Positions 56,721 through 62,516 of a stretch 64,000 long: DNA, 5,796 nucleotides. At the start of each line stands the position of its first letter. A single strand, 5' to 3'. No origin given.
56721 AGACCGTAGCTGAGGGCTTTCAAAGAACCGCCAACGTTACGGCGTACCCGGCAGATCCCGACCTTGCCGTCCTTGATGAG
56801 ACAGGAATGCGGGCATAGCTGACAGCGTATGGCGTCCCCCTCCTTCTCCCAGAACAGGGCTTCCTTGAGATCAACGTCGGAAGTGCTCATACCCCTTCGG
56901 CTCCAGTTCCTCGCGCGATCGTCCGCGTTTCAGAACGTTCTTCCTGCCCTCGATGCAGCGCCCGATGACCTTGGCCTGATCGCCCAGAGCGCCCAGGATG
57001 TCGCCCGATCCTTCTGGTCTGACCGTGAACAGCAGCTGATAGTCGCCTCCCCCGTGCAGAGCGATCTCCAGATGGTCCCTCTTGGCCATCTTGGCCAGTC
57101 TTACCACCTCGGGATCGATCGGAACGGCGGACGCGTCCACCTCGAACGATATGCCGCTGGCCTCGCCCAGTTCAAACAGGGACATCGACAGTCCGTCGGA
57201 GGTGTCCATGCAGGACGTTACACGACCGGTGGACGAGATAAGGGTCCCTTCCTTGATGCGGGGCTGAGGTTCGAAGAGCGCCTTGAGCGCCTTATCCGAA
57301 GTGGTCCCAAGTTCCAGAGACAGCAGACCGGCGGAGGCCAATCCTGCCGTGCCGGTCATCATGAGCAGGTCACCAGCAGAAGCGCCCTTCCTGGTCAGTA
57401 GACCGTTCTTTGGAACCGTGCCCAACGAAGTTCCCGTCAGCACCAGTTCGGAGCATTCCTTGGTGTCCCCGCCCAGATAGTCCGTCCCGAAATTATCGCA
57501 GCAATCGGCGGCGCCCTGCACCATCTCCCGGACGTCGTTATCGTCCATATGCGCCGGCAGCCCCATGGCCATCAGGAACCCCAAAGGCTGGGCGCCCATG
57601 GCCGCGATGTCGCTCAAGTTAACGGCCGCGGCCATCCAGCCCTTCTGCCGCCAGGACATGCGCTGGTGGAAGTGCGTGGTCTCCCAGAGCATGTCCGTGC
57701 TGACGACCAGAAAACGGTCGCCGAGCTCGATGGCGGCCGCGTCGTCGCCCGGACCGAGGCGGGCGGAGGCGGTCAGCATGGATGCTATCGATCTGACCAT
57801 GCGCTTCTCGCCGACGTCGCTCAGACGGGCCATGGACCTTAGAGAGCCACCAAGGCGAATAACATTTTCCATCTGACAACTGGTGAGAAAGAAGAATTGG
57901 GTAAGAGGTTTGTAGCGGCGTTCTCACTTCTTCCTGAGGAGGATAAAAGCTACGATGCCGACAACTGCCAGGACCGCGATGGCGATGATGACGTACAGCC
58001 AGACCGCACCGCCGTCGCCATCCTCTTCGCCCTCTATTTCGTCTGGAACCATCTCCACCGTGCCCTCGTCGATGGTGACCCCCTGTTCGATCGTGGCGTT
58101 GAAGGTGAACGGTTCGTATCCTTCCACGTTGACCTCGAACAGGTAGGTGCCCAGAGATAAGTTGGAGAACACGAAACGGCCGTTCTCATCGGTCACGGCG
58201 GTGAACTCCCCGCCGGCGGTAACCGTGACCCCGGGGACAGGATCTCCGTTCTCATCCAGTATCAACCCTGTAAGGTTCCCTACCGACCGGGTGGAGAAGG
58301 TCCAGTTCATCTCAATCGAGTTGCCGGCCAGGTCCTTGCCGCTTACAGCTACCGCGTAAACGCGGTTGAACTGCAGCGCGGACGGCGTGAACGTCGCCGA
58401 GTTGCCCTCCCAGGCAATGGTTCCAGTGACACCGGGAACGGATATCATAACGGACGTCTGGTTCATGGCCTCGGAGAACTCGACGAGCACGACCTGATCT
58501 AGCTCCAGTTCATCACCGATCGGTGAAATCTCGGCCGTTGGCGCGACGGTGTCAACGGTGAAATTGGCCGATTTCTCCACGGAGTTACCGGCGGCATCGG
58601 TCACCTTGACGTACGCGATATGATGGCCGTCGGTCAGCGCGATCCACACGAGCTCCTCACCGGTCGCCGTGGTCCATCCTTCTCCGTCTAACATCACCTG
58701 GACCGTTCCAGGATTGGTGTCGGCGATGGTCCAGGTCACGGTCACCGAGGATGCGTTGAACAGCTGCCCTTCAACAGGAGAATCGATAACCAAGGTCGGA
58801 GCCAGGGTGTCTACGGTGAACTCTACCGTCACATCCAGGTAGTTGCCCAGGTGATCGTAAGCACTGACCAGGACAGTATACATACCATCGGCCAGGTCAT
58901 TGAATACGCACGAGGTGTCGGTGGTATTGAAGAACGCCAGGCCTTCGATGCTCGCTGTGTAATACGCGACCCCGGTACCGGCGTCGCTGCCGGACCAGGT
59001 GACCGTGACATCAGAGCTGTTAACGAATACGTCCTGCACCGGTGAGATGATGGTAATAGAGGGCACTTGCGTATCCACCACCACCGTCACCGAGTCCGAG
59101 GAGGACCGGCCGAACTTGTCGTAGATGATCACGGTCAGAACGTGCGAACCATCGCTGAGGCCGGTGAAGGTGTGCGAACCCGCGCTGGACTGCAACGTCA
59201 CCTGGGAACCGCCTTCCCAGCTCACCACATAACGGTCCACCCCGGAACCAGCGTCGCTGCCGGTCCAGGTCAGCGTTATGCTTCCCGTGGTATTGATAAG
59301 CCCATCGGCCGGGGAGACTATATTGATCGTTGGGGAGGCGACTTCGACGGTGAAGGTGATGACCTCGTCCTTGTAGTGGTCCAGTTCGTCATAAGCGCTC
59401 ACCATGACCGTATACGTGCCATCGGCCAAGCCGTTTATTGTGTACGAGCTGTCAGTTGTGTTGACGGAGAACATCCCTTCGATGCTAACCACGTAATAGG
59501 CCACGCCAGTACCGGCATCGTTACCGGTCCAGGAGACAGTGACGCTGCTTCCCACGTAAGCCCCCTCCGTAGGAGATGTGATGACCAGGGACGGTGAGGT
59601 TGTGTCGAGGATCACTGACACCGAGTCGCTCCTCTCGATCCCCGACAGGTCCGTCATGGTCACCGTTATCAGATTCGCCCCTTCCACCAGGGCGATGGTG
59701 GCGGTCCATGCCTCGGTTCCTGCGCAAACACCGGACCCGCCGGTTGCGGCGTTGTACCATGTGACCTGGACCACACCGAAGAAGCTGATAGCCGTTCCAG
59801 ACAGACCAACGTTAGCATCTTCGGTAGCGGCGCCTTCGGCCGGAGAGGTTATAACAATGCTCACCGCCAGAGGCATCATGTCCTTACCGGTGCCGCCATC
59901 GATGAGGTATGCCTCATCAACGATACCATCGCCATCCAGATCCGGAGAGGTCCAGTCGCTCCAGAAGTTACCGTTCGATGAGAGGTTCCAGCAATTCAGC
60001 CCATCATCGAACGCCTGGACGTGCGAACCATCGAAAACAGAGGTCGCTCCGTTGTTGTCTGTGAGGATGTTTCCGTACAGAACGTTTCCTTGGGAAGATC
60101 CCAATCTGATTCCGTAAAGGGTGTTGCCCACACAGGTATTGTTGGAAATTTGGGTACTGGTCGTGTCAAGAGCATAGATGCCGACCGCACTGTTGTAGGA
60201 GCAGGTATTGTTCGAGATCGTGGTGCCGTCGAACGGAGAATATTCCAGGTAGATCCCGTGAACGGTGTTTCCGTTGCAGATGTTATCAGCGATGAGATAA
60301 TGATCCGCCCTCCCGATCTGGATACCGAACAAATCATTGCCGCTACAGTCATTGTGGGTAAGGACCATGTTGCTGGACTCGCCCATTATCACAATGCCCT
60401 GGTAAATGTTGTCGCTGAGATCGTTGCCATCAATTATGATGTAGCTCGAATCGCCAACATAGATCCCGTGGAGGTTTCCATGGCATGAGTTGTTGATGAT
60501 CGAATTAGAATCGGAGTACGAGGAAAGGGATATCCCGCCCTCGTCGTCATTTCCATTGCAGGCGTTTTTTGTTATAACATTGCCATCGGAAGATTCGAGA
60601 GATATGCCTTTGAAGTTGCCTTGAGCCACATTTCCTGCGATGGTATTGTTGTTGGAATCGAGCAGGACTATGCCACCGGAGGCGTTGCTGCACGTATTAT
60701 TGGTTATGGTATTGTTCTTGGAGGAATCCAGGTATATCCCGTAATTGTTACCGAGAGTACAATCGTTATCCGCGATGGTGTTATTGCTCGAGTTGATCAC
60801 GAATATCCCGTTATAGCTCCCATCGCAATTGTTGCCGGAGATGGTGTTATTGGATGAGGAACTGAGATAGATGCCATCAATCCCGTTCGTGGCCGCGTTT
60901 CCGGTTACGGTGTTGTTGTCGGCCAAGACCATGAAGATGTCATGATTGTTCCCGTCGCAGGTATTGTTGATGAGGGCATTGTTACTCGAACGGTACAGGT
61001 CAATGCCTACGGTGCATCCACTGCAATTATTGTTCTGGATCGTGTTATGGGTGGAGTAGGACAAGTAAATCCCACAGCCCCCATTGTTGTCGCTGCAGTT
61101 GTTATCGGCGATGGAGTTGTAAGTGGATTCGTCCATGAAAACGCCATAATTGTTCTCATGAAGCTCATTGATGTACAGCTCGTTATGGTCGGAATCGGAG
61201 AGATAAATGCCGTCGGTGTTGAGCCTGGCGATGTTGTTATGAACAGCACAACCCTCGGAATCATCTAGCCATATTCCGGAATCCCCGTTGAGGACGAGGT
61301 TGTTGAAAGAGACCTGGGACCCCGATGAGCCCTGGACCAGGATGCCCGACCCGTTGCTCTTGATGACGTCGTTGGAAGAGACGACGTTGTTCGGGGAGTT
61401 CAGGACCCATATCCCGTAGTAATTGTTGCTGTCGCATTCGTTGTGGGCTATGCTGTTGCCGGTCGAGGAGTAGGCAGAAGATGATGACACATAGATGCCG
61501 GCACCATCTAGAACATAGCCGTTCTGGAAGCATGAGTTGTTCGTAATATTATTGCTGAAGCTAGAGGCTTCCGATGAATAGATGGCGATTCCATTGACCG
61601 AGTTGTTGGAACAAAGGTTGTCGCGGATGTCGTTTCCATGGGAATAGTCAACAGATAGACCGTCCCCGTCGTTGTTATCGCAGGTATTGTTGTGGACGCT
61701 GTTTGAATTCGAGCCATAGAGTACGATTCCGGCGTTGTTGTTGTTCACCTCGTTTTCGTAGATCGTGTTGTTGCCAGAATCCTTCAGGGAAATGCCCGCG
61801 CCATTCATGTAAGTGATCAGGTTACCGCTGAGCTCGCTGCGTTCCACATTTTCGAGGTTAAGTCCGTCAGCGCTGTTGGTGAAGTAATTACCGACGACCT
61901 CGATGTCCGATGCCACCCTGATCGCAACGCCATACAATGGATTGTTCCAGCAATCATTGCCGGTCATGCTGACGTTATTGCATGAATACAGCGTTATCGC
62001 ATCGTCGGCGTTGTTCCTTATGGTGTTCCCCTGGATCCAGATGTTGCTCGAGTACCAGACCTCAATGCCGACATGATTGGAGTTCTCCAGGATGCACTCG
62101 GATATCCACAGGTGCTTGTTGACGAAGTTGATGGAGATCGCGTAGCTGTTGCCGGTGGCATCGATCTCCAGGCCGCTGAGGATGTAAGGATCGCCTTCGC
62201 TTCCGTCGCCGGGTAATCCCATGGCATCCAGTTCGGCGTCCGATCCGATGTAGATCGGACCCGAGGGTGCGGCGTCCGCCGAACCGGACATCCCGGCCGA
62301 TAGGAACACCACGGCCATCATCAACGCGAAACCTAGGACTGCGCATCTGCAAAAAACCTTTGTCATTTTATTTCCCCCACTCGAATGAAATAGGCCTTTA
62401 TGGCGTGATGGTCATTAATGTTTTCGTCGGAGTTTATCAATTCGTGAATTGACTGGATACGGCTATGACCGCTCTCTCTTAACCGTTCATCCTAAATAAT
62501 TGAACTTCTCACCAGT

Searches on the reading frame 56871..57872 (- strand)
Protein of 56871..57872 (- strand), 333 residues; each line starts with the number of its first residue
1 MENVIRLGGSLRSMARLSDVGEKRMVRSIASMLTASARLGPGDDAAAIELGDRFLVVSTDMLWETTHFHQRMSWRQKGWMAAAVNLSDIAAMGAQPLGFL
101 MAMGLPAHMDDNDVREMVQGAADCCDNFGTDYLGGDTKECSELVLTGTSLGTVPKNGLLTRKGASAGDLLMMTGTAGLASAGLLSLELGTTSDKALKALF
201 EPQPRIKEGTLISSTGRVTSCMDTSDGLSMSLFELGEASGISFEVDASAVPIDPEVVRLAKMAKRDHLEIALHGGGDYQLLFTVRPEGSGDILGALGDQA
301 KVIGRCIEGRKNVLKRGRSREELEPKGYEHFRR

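Call 84: search_protein_families(library=pfam, proteins=[window:56871-57872:-], max_evalue=0.001)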
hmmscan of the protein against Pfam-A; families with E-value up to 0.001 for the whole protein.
window:56871-57872:- (333 aa): 2 families
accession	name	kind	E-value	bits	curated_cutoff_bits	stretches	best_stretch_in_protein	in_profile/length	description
PF00586.29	AIRS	-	4.1e-29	101.7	24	1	42-153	1-112/112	AIR synthase related protein, N-terminal domain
PF02769.27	AIRS_C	-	7.4e-13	49.4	23.1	1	166-314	2-153/156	AIR synthase related protein, C-terminal domain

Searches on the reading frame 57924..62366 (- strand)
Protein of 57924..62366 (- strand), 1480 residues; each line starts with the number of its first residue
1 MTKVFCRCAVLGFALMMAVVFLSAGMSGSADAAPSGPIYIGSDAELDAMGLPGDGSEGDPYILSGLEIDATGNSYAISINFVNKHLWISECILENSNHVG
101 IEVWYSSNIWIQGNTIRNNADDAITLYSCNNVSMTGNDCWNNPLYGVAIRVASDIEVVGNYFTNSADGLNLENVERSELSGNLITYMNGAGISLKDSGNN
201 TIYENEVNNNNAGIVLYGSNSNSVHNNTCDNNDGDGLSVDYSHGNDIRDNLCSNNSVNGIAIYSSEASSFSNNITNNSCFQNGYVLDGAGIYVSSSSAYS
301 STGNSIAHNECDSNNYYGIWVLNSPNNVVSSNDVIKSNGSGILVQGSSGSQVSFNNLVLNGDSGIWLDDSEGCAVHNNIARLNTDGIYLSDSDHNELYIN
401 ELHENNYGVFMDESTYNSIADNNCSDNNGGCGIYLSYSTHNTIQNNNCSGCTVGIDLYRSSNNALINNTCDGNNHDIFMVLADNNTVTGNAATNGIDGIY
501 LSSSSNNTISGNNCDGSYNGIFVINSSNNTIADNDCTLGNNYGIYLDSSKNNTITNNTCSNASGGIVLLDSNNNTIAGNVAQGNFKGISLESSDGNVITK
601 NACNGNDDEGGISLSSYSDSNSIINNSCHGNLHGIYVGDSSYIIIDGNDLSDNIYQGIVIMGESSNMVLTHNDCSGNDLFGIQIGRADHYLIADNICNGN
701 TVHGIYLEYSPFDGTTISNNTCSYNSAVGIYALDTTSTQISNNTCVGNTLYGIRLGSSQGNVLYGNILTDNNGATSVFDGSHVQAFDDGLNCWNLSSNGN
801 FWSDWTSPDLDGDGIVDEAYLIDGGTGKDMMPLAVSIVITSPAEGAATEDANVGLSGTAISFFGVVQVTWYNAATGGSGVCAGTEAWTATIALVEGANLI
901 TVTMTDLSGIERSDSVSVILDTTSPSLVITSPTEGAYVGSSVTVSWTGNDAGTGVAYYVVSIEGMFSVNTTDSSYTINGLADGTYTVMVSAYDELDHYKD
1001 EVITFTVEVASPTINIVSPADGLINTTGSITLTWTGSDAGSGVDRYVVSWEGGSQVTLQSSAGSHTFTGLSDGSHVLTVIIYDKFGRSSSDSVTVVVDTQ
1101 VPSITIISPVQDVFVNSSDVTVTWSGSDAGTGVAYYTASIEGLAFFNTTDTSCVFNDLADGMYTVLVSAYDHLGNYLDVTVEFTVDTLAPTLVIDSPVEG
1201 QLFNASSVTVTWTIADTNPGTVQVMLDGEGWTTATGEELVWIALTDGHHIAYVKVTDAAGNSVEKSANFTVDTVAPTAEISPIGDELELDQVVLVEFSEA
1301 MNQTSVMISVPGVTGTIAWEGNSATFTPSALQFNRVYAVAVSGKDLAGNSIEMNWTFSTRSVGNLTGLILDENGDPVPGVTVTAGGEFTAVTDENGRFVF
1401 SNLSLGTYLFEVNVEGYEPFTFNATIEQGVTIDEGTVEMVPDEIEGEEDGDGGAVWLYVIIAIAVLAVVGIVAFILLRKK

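Call 84: search_protein_families(library=pfam, proteins=[window:57924-62366:-], max_evalue=0.001)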
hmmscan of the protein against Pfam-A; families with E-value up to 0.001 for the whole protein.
window:57924-62366:- (1480 aa): 12 families
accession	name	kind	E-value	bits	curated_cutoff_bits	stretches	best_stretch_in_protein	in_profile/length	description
PF05048.19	NosD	-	3.8e-90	301.4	23.6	6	484-631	26-172/212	Periplasmic copper-binding protein (NosD)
PF13229.12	Beta_helix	-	1.5e-86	288.3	25.9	7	146-306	2-158/158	Right handed beta helix region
PF19077.6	Big_13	-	2.5e-21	76.5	27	2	1206-1273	39-102/102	Bacterial Ig-like domain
PF17957.7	Big_7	-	1e-18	68.1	24.1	2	1012-1079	1-70/70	Bacterial Ig domain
PF09136.16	Glucodextran_B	-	1.1e-15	57.7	27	2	1190-1272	1-82/83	Glucodextranase, domain B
PF13620.12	CarboxypepD_reg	-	5.7e-13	49.5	32.3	1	1365-1431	2-74/82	Carboxypeptidase regulatory-like domain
PF07495.19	Y_Y_Y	-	8.7e-12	45.2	26.6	0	965-1009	20-64/65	Y_Y_Y domain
PF13715.12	CarbopepD_reg_2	-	1.3e-09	38.4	32.2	1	1366-1433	2-71/88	CarboxypepD_reg-like domain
PF00041.27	fn3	-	1.2e-08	35.5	25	0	1026-1074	12-60/84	Fibronectin type III domain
PF09430.16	EMC7_beta-sandw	-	2.9e-07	31.1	26.6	0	1380-1440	12-73/122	ER membrane protein complex subunit 7, beta-sandwich domain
PF20164.4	GspA_SrpA_N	-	1e-05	26.3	27.4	0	947-1009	53-113/117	GspA/SrpA SigLec-like domain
PF24421.1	Ig_J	-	0.00041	20.9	29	0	968-994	61-87/104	Tip attachment protein J, Ig-like domain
